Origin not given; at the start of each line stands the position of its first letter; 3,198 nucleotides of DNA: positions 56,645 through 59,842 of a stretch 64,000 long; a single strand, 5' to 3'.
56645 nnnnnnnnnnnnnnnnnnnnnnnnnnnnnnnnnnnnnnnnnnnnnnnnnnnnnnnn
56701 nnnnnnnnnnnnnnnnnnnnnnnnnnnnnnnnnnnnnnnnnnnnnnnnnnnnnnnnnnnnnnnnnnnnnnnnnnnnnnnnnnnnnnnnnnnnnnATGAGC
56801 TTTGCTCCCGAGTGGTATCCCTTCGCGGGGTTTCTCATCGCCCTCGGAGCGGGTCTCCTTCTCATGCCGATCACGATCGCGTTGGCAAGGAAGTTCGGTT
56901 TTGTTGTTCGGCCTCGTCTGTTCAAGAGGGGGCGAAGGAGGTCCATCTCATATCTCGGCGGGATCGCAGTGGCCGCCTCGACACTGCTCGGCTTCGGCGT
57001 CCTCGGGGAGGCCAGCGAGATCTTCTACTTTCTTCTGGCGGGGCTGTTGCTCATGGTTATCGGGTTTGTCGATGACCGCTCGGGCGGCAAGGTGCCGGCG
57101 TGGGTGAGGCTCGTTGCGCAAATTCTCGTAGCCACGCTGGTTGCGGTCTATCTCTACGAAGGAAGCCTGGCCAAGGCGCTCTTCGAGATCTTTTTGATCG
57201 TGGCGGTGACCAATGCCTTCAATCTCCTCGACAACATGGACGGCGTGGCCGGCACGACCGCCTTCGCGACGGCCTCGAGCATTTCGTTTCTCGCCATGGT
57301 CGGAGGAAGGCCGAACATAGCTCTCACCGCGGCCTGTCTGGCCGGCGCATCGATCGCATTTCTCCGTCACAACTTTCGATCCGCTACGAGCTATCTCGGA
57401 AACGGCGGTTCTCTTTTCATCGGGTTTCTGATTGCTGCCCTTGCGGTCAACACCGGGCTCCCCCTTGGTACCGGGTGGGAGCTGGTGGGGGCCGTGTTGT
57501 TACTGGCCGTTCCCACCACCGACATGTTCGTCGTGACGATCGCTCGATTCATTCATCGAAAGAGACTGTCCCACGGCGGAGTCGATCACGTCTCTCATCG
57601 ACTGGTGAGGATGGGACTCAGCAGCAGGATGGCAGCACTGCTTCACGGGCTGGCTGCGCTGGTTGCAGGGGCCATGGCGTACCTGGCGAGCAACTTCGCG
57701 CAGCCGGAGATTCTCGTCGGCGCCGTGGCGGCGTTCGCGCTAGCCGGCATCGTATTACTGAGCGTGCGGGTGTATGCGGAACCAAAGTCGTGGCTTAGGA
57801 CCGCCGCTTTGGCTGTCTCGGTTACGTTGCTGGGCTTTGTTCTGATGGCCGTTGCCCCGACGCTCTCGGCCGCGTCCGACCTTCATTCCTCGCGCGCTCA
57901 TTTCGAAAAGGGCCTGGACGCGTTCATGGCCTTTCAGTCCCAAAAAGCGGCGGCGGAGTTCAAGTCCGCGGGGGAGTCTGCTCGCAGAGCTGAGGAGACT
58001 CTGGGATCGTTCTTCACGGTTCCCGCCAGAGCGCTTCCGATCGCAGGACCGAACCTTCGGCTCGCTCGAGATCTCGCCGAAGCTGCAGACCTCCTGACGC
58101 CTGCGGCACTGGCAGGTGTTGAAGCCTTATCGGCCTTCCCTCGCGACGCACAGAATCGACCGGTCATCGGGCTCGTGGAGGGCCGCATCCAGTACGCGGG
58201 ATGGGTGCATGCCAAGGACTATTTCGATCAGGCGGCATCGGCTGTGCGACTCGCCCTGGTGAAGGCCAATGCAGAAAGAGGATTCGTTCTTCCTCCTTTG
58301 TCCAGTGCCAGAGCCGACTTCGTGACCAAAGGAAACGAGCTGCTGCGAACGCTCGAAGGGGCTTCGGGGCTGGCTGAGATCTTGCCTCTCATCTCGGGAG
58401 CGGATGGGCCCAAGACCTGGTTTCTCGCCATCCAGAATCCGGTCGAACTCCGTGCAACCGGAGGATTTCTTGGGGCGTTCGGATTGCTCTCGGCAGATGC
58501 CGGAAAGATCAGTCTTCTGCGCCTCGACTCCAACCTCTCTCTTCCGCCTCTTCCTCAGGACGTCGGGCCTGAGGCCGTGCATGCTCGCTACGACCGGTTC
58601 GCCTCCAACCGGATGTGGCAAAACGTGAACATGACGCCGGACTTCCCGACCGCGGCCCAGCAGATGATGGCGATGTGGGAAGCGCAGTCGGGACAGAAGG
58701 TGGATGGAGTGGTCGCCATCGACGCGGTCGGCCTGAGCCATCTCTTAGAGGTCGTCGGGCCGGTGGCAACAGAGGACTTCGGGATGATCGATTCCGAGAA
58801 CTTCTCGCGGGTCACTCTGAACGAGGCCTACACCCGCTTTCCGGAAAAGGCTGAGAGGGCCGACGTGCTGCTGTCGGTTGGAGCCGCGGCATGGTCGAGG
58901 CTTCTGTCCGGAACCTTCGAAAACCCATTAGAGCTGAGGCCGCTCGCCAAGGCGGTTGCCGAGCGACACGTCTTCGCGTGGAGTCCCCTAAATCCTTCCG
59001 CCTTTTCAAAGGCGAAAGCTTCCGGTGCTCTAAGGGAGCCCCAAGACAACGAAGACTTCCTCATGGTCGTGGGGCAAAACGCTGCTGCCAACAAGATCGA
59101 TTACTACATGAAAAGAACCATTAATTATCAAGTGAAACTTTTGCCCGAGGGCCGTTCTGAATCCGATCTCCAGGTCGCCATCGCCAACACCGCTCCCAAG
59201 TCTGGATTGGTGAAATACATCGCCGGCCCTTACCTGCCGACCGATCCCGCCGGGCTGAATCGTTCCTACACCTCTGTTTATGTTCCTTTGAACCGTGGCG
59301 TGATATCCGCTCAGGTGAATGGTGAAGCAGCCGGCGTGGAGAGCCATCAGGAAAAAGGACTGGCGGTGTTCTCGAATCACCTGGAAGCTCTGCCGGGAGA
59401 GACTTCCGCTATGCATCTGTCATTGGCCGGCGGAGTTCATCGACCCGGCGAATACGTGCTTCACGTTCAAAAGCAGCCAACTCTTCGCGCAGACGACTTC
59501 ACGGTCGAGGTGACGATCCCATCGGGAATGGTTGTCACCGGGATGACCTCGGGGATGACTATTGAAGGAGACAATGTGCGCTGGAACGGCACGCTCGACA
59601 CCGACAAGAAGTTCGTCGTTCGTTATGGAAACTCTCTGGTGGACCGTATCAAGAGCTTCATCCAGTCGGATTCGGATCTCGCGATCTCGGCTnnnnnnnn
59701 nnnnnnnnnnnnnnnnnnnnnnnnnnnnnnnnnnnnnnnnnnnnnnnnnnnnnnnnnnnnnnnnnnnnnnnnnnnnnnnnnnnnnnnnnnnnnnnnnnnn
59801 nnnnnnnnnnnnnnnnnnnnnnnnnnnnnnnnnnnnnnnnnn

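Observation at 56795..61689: WecA-like initiating transferase fused to a DUF4012 domain, followed by a standalone DUF4012 paralog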

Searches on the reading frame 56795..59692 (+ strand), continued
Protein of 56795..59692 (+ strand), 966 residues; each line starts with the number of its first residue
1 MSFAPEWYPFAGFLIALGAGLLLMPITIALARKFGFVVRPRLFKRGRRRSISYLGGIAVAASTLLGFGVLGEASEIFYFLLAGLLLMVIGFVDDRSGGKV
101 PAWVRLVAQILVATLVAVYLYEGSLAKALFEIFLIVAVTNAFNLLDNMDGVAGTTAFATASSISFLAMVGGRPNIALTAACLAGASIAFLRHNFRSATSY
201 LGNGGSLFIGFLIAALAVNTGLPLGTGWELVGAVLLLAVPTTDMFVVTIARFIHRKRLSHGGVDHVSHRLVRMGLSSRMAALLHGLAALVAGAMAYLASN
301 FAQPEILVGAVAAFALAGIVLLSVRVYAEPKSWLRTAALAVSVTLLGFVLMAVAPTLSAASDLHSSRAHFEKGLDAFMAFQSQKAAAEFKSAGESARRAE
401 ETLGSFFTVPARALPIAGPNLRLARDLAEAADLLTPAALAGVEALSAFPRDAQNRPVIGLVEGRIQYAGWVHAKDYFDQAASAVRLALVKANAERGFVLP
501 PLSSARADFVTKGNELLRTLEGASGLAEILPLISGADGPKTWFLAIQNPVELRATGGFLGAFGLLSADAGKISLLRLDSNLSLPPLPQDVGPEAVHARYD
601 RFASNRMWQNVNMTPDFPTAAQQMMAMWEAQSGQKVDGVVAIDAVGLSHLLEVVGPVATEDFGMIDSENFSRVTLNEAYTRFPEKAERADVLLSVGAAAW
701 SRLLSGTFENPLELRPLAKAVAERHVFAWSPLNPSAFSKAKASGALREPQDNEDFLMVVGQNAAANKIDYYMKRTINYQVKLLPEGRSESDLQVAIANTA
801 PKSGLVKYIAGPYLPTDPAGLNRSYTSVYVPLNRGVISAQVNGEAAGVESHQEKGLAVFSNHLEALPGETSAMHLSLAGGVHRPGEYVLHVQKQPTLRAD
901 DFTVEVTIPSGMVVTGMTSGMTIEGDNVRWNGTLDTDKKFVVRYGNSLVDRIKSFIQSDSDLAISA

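Call 45: find_encoding_contigs(protein=P0012, flank=10000, max_places=2)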
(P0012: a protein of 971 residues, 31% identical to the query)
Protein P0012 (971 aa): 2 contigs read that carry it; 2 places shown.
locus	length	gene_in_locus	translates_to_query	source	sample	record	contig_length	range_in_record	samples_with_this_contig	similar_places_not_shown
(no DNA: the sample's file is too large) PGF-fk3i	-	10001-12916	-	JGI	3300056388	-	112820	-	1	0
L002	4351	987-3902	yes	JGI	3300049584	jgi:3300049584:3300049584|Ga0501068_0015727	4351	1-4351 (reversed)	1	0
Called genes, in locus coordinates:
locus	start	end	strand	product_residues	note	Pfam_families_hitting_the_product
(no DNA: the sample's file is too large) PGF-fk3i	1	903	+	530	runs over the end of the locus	PF01408:GFO_IDH_MocA, PF22725:GFO_IDH_MocA_C3, PF25084:LbH_EIF2B (faint), PF14602:Hexapep_2 (faint), PF25087:GMPPB_C (weak), PF00132:Hexapep (weak)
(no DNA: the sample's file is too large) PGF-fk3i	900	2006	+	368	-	PF01041:DegT_DnrJ_EryC1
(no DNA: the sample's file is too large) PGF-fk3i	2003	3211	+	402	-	PF13439:Glyco_transf_4 (faint), PF13692:Glyco_trans_1_4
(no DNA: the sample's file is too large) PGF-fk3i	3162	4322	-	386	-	PF13439:Glyco_transf_4 (weak), PF13579:Glyco_trans_4_4, PF20706:GT4-conflict (weak), PF00534:Glycos_transf_1, PF13524:Glyco_trans_1_2 (weak), PF13692:Glyco_trans_1_4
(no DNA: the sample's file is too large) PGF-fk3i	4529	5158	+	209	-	-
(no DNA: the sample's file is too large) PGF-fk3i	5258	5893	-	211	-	PF13578:Methyltransf_24 (weak)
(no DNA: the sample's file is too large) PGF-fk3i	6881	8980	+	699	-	PF13522:GATase_6, PF13537:GATase_7, PF00733:Asn_synthase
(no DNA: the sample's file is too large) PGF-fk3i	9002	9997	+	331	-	PF01073:3Beta_HSD, PF01370:Epimerase, PF02719:Polysacc_synt_2, PF04321:RmlD_sub_bind, PF13460:NAD_binding_10 (weak), PF16363:GDP_Man_Dehyd, PF07993:NAD_binding_4 (weak)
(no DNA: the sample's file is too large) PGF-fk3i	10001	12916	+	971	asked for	PF00953:Glycos_transf_4, PF13196:DUF4012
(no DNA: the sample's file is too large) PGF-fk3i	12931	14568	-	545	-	PF02706:Wzz, PF13807:GNVR (weak), PF01656:CbiA, PF10609:ParA (weak)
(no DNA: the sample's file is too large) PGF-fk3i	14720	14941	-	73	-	-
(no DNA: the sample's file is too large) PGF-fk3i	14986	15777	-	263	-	PF05711:TylF, PF13578:Methyltransf_24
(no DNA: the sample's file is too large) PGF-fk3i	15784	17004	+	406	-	PF00534:Glycos_transf_1, PF13692:Glyco_trans_1_4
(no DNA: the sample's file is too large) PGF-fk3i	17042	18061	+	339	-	PF12222:PNGaseA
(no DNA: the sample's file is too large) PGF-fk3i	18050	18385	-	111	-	PF02641:DUF190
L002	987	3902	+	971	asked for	PF00953:Glycos_transf_4, PF13196:DUF4012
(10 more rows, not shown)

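Call 51: find_encoding_contigs(protein=P0010, flank=10000, max_places=1)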
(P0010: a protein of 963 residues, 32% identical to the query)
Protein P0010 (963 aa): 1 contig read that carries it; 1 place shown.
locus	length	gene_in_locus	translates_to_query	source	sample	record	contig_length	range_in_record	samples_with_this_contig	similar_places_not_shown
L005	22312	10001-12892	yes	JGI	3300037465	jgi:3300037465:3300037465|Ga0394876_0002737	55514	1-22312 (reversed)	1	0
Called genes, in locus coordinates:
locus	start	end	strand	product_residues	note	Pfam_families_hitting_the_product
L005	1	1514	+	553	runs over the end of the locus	-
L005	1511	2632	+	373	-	PF13439:Glyco_transf_4, PF13579:Glyco_trans_4_4, PF00534:Glycos_transf_1, PF13692:Glyco_trans_1_4, PF13524:Glyco_trans_1_2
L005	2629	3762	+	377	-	PF00534:Glycos_transf_1, PF13692:Glyco_trans_1_4, PF20706:GT4-conflict (weak)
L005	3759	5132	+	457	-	-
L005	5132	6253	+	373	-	PF13439:Glyco_transf_4, PF13579:Glyco_trans_4_4, PF00534:Glycos_transf_1, PF13692:Glyco_trans_1_4, PF13524:Glyco_trans_1_2 (weak)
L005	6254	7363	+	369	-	PF13439:Glyco_transf_4, PF00534:Glycos_transf_1, PF13692:Glyco_trans_1_4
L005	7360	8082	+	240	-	PF01522:Polysacc_deac_1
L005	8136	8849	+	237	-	PF13489:Methyltransf_23, PF07021:MetW (weak), PF08241:Methyltransf_11, PF08242:Methyltransf_12, PF13649:Methyltransf_25 (weak)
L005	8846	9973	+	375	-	PF13439:Glyco_transf_4, PF13579:Glyco_trans_4_4, PF20706:GT4-conflict (weak), PF00534:Glycos_transf_1, PF13692:Glyco_trans_1_4, PF13524:Glyco_trans_1_2 (weak)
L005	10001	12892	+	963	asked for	PF00953:Glycos_transf_4, PF13196:DUF4012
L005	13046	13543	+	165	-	-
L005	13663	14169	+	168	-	PF01451:LMWPc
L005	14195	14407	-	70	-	PF02599:CsrA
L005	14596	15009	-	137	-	PF02623:FliW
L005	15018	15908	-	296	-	PF00669:Flagellin_N, PF00700:Flagellin_C (weak)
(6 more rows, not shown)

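Call 52: predict_structure(alignment_id=A4)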
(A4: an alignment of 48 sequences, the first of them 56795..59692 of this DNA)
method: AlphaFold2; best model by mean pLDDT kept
length: 966 residues; sequences in the alignment: 48
mean_pLDDT: 92.3   pTM: 0.81
mean pLDDT of the five models: 92.3, 90.9, 90.2, 90.1, 89.9
residues with pLDDT >= 90: 771; 70-90: 175; 50-70: 8; < 50: 12
segments of 3 or more residues with pLDDT < 50: 1-3, 958-966
pLDDT, mean of each block of 10 residues (from residue 1): 72 98 97 94 78 96 96 88 97 94 95 93 83 96 92 97 96 95 97 88 96 97 87 96 94 91 92 95 97 96 91 94 91 92 88 91 95 94 96 98 96 91 97 97 92 84 89 95 97 86 88 92 92 94 96 94 96 94 86 87 91 95 95 96 94 91 94 94 93 92 83 85 96 92 93 96 95 98 93 98 91 88 97 96 97 95 98 96 94 96 97 90 95 96 86 58 33
secondary structure, 60 per line:
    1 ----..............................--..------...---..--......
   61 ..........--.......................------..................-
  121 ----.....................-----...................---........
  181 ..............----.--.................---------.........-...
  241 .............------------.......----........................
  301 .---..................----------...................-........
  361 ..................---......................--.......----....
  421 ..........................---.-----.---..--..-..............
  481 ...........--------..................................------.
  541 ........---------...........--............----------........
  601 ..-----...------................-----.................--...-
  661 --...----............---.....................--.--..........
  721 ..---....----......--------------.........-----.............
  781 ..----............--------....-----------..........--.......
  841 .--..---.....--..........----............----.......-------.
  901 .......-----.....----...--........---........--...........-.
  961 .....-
elements in order (helices of 4 or more, strands of 3 or more residues): H5-34 H55-70 H73-95 H102-119 H125-145 H151-169 H173-194 H202-218 H228-236 H238-253 H266-272 H277-301 H305-322 H333-351 H353-378 H382-403 H406-412 H417-446 H467-491 H500-533 E540-548 E558-568 E571-579 H593-602 H617-632 E638-643 H644-654 E657-659 E663-665 H670-681 H685-705 H711-722 E726-729 H734-739 E754-762 H768-771 E772-782 E787-798 H807-810 E822-831 E834-841 E849-853 E856-865 E870-881 E886-892 E900-907 E913-917 E922-924 E927-934 E938-945 H948-958 H960-965

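Call 54: find_related_loci(query=A1, collection=genome_contigs, flank=10000)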
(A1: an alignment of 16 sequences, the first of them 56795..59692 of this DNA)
Query A1 (966 aa) in genome_contigs; peptide patterns used: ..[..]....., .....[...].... (x = any residue, [..] = any of these).
600 stretches matched a pattern (row limit reached: there are more); 592 encode a relative of the query (tblastn E <= 1e-3); the best 80 are kept; 80 distinct loci.
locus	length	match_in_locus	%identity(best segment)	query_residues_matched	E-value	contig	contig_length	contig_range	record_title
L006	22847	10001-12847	32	13-943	3e-107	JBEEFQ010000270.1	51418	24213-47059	MAG: Actinomycetota bacterium isolate BP_98 scaffold_1101168, whole genome shotgun sequence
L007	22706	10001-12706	31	1-911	5e-82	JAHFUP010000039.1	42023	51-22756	MAG: Acidimicrobiia bacterium isolate nzgw82 NODE_787_length_42024_cov_69.193327, whole genome shotgun sequence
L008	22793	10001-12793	32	3-927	2e-81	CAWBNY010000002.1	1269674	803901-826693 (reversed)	MAG: uncultured Acidimicrobiia bacterium isolate MFD01275.bin.1.25 genome assembly, contig: contig_2809, whole genome sh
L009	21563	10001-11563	32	365-877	8e-52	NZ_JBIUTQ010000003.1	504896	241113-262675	Streptosporangium sp. NPDC087985 NPDC087985_169_C11.ctg-0003, whole genome shotgun sequence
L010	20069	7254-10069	31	136-906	9e-50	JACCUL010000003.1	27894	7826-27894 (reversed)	MAG: Acidimicrobiia bacterium isolate MGR_bin99 SD2897-2912_k127_6481552, whole genome shotgun sequence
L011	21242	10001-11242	32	477-877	1e-49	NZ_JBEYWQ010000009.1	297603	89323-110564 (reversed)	Microbispora sp. NPDC046973 NPDC046973_48_C9.ctg-0009, whole genome shotgun sequence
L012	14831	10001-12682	27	1-927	4e-49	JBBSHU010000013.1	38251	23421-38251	MAG: Acidimicrobiales bacterium isolate LS3_sbin.15 LS3_sbin.15_K_884526_L_38251_cov_50.1932, whole genome shotgun seque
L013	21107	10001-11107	33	510-877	3e-47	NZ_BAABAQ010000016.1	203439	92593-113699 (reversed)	Streptosporangium oxazolinicum strain JCM 17388 sequence16, whole genome shotgun sequence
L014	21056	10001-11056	34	531-877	3e-46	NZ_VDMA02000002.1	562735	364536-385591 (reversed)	Microbispora catharanthi strain CR1-09 NODE_2_length_562735_cov_34.773965, whole genome shotgun sequence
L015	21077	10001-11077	34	523-877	5e-46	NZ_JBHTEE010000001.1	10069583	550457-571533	Streptosporangium amethystogenes subsp. fukuiense strain JCM 10083 contig_1, whole genome shotgun sequence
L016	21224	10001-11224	31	502-905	2e-45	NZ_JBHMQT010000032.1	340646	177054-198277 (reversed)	Sphaerimonospora cavernae strain TBRC 1851 GCM70008128_18, whole genome shotgun sequence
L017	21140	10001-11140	31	502-877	3e-42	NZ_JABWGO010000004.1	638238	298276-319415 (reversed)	Nonomuraea rhodomycinica strain TBRC6557 NODE_4_length_638238_cov_21.9952, whole genome shotgun sequence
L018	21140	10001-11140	31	502-877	6e-40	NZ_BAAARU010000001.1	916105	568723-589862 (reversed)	Nonomuraea roseoviolacea subsp. roseoviolacea strain JCM 3145 sequence01, whole genome shotgun sequence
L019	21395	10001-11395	29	415-877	5e-38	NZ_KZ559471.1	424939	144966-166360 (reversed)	Nonomuraea indica strain DRQ-2 Scaffold6, whole genome shotgun sequence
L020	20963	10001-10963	36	21-329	8e-37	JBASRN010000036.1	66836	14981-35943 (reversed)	MAG: Blastocatellia bacterium isolate MFD13521_ilm_asm_bin1 k127_47046, whole genome shotgun sequence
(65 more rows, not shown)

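Call 55: fold_search(model_id=the predicted structure, library=pdb)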
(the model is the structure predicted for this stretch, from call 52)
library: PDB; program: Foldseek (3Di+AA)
matches with E <= 10: 408; with E <= 0.001: 41
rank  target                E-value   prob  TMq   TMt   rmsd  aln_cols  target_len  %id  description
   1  6oyh_D                1.2e-08  1.00  0.27  0.74   4.3       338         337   22  Crystal structure of MraY bound to carbacaprazamycin (released 2019-07-10)
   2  6oyh_A                4.6e-08  1.00  0.27  0.75   2.9       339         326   22  Crystal structure of MraY bound to carbacaprazamycin (released 2019-07-10)
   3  5ckr                  6.4e-08  1.00  0.27  0.74   4.4       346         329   22  Crystal Structure of MraY in complex with Muraymycin D2 (released 2016-03-02)
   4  8cxr_D                1.0e-07  1.00  0.25  0.77   3.5       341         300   20  Crystal structure of MraY bound to a sphaerimicin analogue (released 2023-03-29)
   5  6oyz_A                1.0e-07  1.00  0.26  0.78   2.9       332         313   21  Crystal structure of MraY bound to capuramycin (released 2019-07-10)
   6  6oz6_C                1.0e-07  1.00  0.26  0.73   3.8       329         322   22  Crystal structure of MraY bound to 3'-hydroxymureidomycin A (released 2019-07-10)
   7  8tlu_A                1.5e-07  1.00  0.26  0.67   6.4       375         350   20  E. coli MraY mutant-T23P (released 2024-05-01)
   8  6oyz_B                1.6e-07  1.00  0.27  0.74   3.5       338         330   22  Crystal structure of MraY bound to capuramycin (released 2019-07-10)
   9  8cxr_A                1.9e-07  1.00  0.26  0.76   3.2       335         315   22  Crystal structure of MraY bound to a sphaerimicin analogue (released 2023-03-29)
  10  8cxr_C                2.0e-07  1.00  0.26  0.75   3.5       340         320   20  Crystal structure of MraY bound to a sphaerimicin analogue (released 2023-03-29)
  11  6oyh_C                4.7e-07  1.00  0.26  0.74   3.3       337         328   22  Crystal structure of MraY bound to carbacaprazamycin (released 2019-07-10)
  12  5jnq                  6.1e-07  1.00  0.25  0.75   3.7       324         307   19  MraY tunicamycin complex (released 2017-01-11)
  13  8g01_A                1.3e-06  1.00  0.26  0.67   6.4       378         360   19  YES Complex - E. coli MraY, Protein E ID21, E. coli SlyD (released 2023-07-26)
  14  6ifg_B                1.7e-05  1.00  0.11  0.22   7.2       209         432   14  Crystal structure of M1 zinc metallopeptidase E323A mutant bound to Tyr-ser-ala substrate from Deinococcus radiodurans (released 2019-09-25)
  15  6bw6_C                1.9e-05  1.00  0.24  0.59  12.4       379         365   13  Human GPT (DPAGT1) H129 variant in complex with tunicamycin (released 2018-02-21)
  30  4g2a                  8.2e-05  1.00  0.16  0.42   7.3       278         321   10  Crystal structure of a putative nutrient binding protein (lpg2210) from Legionella pneumophila subsp. pneumophila str. P (released 2012-08-29)
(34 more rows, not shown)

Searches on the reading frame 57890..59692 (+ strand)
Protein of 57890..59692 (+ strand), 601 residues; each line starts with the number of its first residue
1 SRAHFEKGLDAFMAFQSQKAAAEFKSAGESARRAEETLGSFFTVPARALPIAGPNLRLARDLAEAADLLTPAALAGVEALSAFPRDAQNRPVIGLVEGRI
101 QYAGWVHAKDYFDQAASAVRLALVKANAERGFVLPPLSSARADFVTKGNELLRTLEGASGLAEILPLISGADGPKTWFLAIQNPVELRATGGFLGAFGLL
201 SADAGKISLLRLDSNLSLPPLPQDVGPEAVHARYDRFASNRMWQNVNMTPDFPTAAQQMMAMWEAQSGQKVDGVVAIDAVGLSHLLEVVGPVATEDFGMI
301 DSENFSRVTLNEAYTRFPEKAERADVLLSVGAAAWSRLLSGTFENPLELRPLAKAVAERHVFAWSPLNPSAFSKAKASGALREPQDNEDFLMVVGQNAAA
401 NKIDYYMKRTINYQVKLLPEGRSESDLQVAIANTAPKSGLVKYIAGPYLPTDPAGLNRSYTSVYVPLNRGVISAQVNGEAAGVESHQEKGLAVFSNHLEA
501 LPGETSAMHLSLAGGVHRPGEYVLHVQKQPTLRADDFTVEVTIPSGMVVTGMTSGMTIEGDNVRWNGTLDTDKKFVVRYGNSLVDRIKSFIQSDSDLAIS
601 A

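Call 47: search_protein_families(library=pfam, proteins=[window:57890-59692:+], max_evalue=10)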
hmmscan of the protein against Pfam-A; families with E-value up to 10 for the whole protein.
window:57890-59692:+ (601 aa): 1 family
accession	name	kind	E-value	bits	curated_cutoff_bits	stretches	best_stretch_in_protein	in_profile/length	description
PF13196.11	DUF4012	-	6.1e-40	137.5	28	1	172-314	1-144/144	Protein of unknown function (DUF4012)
